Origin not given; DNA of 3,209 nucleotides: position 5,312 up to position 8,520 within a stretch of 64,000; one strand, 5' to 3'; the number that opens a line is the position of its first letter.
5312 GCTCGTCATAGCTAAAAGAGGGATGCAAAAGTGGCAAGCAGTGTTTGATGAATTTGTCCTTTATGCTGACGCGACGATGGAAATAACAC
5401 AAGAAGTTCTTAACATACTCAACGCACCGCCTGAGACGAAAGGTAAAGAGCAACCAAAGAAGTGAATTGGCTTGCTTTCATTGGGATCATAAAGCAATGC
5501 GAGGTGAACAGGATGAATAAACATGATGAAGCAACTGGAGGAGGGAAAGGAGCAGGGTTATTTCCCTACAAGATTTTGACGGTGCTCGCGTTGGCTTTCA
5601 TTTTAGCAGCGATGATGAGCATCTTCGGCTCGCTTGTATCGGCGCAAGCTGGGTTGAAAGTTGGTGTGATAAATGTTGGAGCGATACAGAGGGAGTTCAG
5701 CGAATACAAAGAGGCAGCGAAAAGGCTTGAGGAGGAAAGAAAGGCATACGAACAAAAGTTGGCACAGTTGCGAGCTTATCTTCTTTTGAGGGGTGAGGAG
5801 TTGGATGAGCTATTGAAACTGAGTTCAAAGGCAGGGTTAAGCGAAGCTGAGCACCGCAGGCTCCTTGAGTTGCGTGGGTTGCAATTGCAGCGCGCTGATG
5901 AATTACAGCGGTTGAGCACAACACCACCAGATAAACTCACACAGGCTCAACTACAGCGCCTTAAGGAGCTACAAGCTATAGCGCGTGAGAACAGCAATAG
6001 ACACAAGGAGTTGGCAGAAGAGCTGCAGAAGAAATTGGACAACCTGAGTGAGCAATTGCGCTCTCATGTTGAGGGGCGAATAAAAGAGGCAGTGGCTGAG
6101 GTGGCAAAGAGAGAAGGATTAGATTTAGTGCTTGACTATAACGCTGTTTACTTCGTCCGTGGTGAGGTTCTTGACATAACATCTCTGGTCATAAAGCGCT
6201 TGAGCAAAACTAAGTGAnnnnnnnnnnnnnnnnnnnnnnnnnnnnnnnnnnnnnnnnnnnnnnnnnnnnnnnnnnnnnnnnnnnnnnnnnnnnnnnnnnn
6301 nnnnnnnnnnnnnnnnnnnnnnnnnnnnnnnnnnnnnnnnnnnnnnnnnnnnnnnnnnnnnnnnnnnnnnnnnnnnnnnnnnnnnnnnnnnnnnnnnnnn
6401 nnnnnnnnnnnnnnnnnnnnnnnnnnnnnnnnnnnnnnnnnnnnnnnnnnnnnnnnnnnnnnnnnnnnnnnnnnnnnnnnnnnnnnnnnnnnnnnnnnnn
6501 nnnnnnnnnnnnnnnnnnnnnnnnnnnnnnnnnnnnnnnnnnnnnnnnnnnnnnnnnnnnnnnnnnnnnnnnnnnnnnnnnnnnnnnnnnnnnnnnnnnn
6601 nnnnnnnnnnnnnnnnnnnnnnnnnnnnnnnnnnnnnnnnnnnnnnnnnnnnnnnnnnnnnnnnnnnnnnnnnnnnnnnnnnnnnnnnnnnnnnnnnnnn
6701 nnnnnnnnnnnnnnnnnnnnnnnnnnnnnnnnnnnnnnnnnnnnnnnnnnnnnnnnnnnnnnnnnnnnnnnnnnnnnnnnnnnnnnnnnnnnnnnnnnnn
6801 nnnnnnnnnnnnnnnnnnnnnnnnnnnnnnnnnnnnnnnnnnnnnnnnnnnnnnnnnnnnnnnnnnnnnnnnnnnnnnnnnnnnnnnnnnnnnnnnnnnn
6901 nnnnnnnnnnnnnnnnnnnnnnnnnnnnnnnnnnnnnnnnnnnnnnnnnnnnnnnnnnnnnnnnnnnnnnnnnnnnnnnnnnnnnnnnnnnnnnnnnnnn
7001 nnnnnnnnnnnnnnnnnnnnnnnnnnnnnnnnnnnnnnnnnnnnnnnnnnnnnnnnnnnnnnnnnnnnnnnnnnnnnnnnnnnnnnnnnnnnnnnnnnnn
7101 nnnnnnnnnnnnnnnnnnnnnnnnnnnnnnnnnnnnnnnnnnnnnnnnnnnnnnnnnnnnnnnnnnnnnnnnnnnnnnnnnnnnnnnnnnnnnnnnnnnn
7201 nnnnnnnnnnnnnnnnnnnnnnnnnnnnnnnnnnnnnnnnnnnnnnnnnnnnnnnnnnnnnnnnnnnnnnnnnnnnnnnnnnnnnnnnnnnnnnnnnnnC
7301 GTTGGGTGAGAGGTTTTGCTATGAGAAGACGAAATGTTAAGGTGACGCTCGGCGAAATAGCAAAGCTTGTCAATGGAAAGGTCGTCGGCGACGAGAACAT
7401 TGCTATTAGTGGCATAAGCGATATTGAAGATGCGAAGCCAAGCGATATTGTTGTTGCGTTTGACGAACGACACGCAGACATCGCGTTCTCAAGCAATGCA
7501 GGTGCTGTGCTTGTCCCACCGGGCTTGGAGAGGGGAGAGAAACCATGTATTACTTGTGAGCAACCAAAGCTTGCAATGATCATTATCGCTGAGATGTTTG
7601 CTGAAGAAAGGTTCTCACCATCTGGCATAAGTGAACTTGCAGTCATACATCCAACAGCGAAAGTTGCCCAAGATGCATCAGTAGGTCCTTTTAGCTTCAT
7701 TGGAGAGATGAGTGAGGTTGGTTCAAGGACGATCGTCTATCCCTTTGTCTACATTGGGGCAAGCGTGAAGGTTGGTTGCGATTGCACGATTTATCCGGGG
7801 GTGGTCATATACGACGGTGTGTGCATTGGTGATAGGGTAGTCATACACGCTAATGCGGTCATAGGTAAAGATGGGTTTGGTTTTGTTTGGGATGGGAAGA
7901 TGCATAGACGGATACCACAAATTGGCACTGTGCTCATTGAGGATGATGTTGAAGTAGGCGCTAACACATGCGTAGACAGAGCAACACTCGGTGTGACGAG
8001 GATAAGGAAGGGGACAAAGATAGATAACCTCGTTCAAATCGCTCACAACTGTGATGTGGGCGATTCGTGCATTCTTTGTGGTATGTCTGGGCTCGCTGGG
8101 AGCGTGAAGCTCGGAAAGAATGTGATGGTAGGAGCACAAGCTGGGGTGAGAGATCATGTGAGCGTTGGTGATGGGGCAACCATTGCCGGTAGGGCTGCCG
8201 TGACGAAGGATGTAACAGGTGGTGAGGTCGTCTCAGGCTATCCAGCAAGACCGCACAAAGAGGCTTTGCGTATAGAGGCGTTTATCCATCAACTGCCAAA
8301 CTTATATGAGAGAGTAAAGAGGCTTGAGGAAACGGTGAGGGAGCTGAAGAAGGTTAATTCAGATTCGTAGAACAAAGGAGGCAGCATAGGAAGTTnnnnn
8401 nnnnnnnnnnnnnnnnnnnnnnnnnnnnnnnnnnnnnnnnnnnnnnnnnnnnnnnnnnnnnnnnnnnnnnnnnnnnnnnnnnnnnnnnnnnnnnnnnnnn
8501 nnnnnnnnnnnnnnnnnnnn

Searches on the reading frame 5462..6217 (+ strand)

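Call 38: search_protein_families(library=pfam, proteins=[window:5462-6217:+], max_evalue=0.00001)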
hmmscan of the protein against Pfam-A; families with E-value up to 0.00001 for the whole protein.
window:5462-6217:+ (251 aa): 1 family
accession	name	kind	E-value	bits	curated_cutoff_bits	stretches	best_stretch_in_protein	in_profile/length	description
PF03938.19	OmpH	-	1e-17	65.1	32.4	1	66-247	1-141/141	Outer membrane protein (OmpH-like)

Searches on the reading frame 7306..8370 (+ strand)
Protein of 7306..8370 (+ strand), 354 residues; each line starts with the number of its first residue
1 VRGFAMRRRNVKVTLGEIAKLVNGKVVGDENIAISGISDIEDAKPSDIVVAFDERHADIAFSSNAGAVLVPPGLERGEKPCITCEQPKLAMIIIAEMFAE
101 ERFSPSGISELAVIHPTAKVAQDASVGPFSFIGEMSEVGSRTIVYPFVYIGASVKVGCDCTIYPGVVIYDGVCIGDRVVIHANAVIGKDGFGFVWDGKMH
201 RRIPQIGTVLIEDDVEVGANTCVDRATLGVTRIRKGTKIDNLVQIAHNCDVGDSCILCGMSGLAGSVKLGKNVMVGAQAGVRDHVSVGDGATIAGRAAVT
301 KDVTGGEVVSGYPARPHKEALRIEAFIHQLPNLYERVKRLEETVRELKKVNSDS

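Call 38: search_protein_families(library=pfam, proteins=[window:7306-8370:+], max_evalue=0.00001)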
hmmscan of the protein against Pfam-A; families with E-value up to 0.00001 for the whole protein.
window:7306-8370:+ (354 aa): 4 families
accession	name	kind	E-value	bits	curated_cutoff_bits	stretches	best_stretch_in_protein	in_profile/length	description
PF00132.30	Hexapep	-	2.7e-28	96.9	27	2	154-188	2-36/36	Bacterial transferase hexapeptide (six repeats)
PF25084.1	LbH_EIF2B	-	3.1e-11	43.7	54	1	117-188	9-77/105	EIF2B subunit epsilon LbH domain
PF04613.19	LpxD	-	1.6e-10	41.1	30.8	1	32-96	2-69/70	UDP-3-O-[3-hydroxymyristoyl] glucosamine N-acyltransferase, LpxD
PF14602.12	Hexapep_2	-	3.3e-06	27.1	27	0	267-295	2-28/34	Hexapeptide repeat of succinyl-transferase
